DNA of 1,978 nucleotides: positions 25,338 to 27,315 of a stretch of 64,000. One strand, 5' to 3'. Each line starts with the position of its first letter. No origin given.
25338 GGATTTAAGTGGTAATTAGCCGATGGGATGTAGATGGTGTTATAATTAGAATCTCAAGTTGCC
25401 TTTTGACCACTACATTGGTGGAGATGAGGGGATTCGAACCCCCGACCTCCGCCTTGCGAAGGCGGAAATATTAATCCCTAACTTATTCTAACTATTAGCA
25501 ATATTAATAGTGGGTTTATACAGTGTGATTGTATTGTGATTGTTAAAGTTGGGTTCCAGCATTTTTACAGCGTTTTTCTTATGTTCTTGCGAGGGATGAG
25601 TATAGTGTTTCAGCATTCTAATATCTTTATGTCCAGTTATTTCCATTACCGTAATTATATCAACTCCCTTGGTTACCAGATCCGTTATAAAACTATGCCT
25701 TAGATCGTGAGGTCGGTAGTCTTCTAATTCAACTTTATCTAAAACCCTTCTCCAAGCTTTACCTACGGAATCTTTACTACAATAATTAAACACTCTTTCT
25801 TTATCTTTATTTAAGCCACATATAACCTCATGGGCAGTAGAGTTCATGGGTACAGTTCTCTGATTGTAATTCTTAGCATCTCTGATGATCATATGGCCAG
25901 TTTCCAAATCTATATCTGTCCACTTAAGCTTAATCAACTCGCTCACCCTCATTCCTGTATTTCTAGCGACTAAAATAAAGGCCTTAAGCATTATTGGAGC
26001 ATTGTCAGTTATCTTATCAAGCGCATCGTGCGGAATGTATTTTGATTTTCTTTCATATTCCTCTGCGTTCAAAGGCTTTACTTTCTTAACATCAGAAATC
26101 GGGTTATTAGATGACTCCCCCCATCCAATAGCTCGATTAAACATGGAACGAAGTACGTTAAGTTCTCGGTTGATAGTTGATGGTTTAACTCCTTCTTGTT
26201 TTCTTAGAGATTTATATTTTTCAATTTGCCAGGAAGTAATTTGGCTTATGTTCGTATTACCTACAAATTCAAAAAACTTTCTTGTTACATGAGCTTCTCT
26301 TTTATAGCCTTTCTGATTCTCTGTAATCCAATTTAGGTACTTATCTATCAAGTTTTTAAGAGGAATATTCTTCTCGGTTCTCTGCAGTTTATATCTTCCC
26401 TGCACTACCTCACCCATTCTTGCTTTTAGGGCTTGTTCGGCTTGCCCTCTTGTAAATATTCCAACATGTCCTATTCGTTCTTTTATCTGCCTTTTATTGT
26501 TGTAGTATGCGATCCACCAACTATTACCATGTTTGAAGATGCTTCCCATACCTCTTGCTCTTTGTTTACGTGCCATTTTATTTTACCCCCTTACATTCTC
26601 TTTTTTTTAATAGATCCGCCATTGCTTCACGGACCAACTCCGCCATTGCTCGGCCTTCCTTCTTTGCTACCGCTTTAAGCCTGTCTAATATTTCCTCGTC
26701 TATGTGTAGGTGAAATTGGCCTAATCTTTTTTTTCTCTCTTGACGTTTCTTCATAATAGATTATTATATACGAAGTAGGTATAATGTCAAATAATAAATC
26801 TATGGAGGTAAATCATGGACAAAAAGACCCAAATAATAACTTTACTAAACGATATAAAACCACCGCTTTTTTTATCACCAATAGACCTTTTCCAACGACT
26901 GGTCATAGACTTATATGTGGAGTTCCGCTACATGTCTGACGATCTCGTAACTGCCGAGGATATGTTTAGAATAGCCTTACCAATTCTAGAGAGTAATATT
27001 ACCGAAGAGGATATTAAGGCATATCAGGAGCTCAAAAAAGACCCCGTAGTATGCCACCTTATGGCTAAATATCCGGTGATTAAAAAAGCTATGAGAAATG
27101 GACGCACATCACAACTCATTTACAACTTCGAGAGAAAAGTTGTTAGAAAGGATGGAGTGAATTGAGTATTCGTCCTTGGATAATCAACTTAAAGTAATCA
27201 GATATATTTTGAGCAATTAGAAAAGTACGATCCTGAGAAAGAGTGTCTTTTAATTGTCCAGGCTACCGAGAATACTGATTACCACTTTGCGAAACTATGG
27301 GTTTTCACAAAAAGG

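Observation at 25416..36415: Satellite-like 10.9-kb element integrated in tRNA-Ala(CGC), bounded by a perfect 50-bp direct repeat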

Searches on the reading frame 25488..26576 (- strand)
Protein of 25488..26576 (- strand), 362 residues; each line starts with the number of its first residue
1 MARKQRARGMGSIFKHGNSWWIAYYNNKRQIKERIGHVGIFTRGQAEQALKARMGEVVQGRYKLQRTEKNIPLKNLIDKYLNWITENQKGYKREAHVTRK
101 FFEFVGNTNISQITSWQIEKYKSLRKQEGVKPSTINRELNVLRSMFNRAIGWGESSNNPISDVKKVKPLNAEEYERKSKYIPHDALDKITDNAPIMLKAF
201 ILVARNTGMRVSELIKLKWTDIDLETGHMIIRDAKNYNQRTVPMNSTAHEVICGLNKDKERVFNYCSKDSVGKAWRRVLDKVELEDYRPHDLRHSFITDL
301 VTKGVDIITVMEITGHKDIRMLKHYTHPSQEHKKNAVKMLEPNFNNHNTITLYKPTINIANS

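Call 5: search_protein_families(library=pfam, max_evalue=0.01, proteins=[window:25488-26576:-])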
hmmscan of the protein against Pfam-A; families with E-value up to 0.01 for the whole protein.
window:25488-26576:- (362 aa): 6 families
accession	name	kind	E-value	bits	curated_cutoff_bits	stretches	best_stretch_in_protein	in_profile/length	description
PF00589.27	Phage_integrase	-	3.2e-33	115.3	27.1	1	190-331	15-171/172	Phage integrase family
PF24624.1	Int_N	-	7e-14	52.8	27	1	73-167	5-100/100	Phage integrase, N-terminal domain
PF13102.12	Phage_int_SAM_5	-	5e-06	27.2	22.3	1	75-159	4-92/98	Phage integrase SAM-like domain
PF13495.12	Phage_int_SAM_4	-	0.00016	22.4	27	1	95-150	23-79/85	Phage integrase, N-terminal SAM-like domain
PF02899.23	Phage_int_SAM_1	-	0.004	17.8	22.3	0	91-149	22-79/83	Phage integrase, N-terminal SAM-like domain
PF22022.2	Phage_int_M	-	0.008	16.8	27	0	91-165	22-95/96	Phage integrase central domain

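Call 6: search_protein_families(library=phrogs, max_evalue=0.01, proteins=[window:25488-26576:-])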
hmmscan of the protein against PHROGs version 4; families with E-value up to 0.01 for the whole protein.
window:25488-26576:- (362 aa): 12 families
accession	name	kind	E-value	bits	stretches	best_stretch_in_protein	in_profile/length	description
phrog_1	-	integration and excision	7.5e-69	234.6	1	14-348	117-455/611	integrase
phrog_216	-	integration and excision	1.5e-38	133.6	1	156-342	36-238/301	integrase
phrog_7685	-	integration and excision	1.1e-11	45.8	1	240-341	129-236/240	integrase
phrog_7244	-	integration and excision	1.7e-10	41.6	1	69-236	71-235/263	integrase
phrog_35951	-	unknown function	1.5e-09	39.2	1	272-336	6-70/97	-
phrog_5830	-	integration and excision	1.3e-07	32.1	1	78-265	10-199/318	integrase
phrog_22184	-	unknown function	1.8e-07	32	1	69-237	67-249/254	-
phrog_25190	-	integration and excision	2.7e-07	31.9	1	247-326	8-87/109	integrase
phrog_7269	-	integration and excision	7e-06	26.9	1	274-338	16-79/89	integrase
phrog_23271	-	unknown function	5.2e-05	24.1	1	288-329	10-51/67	-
phrog_37709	-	unknown function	0.00022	22.2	1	176-226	57-106/116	-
phrog_9208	-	integration and excision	0.00035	21.5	1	206-327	115-228/241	integrase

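Call 12: search_protein_families(library=ncbifam, max_evalue=0.01, proteins=[window:25488-26576:-])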
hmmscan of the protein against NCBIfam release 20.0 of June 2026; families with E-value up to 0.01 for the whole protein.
window:25488-26576:- (362 aa): 12 families
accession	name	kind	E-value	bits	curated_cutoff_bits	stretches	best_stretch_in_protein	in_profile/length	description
NF040815.2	recomb_XerA_Arch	equivalog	9.8e-31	107.3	220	1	94-336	20-262/263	site-specific tyrosine recombinase/integron integrase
TIGR02224.1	recomb_XerC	equivalog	9.1e-27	94.2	335.15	1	88-339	18-288/295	tyrosine recombinase XerC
TIGR02225.1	recomb_XerD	equivalog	4e-26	92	329.6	1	89-339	19-285/290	site-specific tyrosine recombinase XerD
NF001399.0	PRK00283.1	subfamily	1.1e-25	90.5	279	1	89-342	28-297/300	tyrosine recombinase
TIGR02249.1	integrase_gron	subfamily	1e-20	74.3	265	2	287-335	259-307/315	integron integrase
NF003462.0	PRK05084.1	equivalog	2.3e-14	52.9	267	1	288-341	304-357/360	tyrosine recombinase XerS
NF011946.0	PRK15417.1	equivalog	1.6e-12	47.3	435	2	271-327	257-314/337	integron integrase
NF007371.0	PRK09871.1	subfamily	2.8e-10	40.1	222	1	200-327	31-173/198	tyrosine-type DNA invertase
NF002331.0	PRK01287.1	subfamily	1.9e-09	37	371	1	198-248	165-215/365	site-specific tyrosine recombinase XerC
NF047926.1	integrase_GmtZ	equivalog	2.1e-06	26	600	1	232-346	368-488/784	gamma-mobile-trio integrase GmtZ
NF002685.0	PRK02436.1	equivalog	3e-06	27.2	178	1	202-325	119-243/245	site-specific tyrosine recombinase XerD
NF007370.0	PRK09870.1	subfamily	4.2e-06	26.5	221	0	287-327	138-178/200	tyrosine-type DNA invertase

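Call 113: find_related_loci(query=window:25488-26576:-, collection=viral_contigs, flank=10000)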
Query window:25488-26576:- (362 aa) in viral_contigs; peptide patterns used: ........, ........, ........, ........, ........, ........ (x = any residue, [..] = any of these).
3 stretches matched a pattern, but none encodes a relative of the query by tblastn (E <= 1e-3).

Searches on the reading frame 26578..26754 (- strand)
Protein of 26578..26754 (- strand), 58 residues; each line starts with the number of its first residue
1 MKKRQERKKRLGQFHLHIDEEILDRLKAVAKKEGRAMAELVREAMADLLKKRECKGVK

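Call 5: search_protein_families(library=pfam, max_evalue=0.01, proteins=[window:26578-26754:-])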
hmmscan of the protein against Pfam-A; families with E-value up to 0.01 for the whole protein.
window:26578-26754:- (58 aa): 8 families
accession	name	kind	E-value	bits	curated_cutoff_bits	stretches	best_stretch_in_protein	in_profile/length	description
PF12651.13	RHH_3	-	3.1e-07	30.7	21.6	1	14-51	5-42/44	Ribbon-helix-helix domain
PF01402.27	RHH_1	-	9.7e-06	25.8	20.5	1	16-50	4-38/39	Ribbon-helix-helix protein, copG family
PF22513.2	FitA-like_RHH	-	0.00052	20.4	27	1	18-45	8-35/39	Antitoxin FitA-like, ribbon-helix-helix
PF03869.20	Arc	-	0.00077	19.7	20.4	1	13-48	6-42/50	Arc-like DNA binding domain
PF07878.17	RHH_5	-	0.0012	19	26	1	20-42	10-32/43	CopG-like RHH_1 or ribbon-helix-helix domain, RHH_5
PF20605.4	Antitox_RHH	-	0.0023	18.5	27.2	1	24-53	17-46/50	Antitoxin-like ribbon-helix-helix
PF12441.14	CopG_antitoxin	-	0.0039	18.4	28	1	8-46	39-77/79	CopG antitoxin of type II toxin-antitoxin system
PF19891.5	DUF6364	-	0.0091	16.9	27.3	0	16-43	7-34/70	Family of unknown function (DUF6364)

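Call 6: search_protein_families(library=phrogs, max_evalue=0.01, proteins=[window:26578-26754:-])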
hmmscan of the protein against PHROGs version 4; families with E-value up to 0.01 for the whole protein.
window:26578-26754:- (58 aa): 11 families
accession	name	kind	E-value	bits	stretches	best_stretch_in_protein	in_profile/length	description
phrog_3180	-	transcription regulation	5.9e-10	40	1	13-53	7-47/50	Arc-like repressor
phrog_582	-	transcription regulation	9.5e-05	23.7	1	7-54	53-100/105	Arc-like repressor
phrog_2639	-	transcription regulation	0.00034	21.8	1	8-51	34-77/91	Arc-like repressor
phrog_876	-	transcription regulation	0.0013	19.3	1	8-53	64-109/239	transcriptional repressor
phrog_228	-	transcription regulation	0.0027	18.5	1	5-54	4-53/251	Arc-like repressor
phrog_6506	-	transcription regulation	0.0028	18.7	1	23-53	21-51/59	Arc-like repressor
phrog_5118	-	unknown function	0.0034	18.2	1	2-42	7-47/67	-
phrog_28287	-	unknown function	0.004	18.3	1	12-52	21-61/113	-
phrog_9615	-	unknown function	0.0067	16.6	1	6-51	136-181/349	-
phrog_7325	-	transcription regulation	0.008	17.3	1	17-55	62-100/151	CopG-like transcriptional repressor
phrog_9151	-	moron, auxiliary metabolic gene and host takeover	0.0091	17.3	1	7-51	67-111/119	HicB-like antitoxin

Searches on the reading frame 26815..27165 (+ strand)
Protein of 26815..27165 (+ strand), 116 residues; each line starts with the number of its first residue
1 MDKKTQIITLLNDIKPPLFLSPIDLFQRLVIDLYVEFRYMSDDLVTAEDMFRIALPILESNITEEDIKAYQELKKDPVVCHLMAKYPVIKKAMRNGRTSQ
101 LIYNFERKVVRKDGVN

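Call 5: search_protein_families(library=pfam, max_evalue=0.01, proteins=[window:26815-27165:+])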
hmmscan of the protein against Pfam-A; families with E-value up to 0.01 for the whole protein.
window:26815-27165:+ (116 aa): 0 families

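Call 6: search_protein_families(library=phrogs, max_evalue=0.01, proteins=[window:26815-27165:+])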
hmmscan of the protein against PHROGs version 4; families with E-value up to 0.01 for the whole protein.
window:26815-27165:+ (116 aa): 0 families

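Call 12: search_protein_families(library=ncbifam, max_evalue=0.01, proteins=[window:26815-27165:+])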
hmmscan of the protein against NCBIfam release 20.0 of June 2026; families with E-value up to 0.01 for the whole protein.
window:26815-27165:+ (116 aa): 0 families

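Call 46: search_protein_families(library=phrogs, max_evalue=5, proteins=[window:26815-27165:+])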
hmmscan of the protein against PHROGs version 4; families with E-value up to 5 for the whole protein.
window:26815-27165:+ (116 aa): 0 families

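Call 47: search_protein_families(library=padloc, max_evalue=0.1, proteins=[window:26815-27165:+])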
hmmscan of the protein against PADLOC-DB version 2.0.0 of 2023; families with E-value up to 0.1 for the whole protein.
window:26815-27165:+ (116 aa): 2 families
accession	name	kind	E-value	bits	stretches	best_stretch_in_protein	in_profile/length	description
PDLC03047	REase_I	-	0.0073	12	1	6-76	695-762/1107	Type I restriction enzyme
PDLC01849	CARF3--CARF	-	0.015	13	1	45-94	119-168/197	-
